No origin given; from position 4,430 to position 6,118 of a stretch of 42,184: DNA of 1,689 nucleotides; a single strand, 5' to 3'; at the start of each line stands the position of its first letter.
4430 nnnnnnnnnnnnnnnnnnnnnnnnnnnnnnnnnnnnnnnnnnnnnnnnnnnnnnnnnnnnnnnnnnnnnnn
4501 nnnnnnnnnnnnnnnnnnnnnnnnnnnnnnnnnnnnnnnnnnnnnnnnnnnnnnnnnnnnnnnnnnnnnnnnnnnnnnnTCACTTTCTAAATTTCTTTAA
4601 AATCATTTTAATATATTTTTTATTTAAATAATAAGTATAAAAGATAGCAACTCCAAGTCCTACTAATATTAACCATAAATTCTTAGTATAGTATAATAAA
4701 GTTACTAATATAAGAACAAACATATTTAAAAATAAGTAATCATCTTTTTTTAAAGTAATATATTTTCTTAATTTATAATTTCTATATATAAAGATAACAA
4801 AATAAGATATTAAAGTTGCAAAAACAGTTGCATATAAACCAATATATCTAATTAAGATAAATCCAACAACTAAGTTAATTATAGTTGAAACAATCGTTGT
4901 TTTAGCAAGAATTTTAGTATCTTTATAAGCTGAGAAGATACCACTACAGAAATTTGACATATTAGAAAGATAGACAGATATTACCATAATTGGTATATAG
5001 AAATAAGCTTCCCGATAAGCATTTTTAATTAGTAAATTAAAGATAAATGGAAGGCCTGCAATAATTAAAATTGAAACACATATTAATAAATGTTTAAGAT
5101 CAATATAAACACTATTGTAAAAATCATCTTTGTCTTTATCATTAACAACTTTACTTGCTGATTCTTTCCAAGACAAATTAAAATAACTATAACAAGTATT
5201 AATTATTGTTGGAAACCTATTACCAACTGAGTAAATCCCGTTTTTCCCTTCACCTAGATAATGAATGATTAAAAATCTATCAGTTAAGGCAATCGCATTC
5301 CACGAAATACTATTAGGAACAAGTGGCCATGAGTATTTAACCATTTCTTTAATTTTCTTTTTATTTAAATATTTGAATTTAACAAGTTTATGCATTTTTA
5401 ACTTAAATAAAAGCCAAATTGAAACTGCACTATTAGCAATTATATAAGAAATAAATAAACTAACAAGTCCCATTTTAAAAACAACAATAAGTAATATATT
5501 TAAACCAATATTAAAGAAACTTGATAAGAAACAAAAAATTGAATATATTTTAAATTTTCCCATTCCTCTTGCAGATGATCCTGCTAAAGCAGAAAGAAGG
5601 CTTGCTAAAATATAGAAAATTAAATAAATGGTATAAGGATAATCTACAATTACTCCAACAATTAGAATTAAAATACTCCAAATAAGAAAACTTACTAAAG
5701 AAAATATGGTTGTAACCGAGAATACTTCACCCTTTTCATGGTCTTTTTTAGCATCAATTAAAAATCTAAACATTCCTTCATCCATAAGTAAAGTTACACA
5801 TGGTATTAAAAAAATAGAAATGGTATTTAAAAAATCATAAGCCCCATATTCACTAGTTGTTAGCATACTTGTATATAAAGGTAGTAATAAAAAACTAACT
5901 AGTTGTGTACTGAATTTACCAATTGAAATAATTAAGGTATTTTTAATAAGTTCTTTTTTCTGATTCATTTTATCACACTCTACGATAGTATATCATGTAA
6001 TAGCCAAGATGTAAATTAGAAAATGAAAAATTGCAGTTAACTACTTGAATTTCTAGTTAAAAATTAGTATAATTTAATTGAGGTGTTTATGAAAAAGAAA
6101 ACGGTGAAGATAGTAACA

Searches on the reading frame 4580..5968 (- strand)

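Call 77: search_protein_families(library=pfam, proteins=[window:4580-5968:-], max_evalue=0.00001)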
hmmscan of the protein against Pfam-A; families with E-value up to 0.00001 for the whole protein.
window:4580-5968:- (462 aa): 3 families
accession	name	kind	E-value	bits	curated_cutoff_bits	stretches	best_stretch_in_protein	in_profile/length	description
PF01943.22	Polysacc_synt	-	1.1e-20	74.6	28.2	1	7-263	1-261/274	Polysaccharide biosynthesis protein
PF13440.11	Polysacc_synt_3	-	2.1e-11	44.1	23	1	35-256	5-224/293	Polysaccharide biosynthesis protein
PF01554.23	MatE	-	7.1e-08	32.7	24.9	1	219-371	5-161/161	MatE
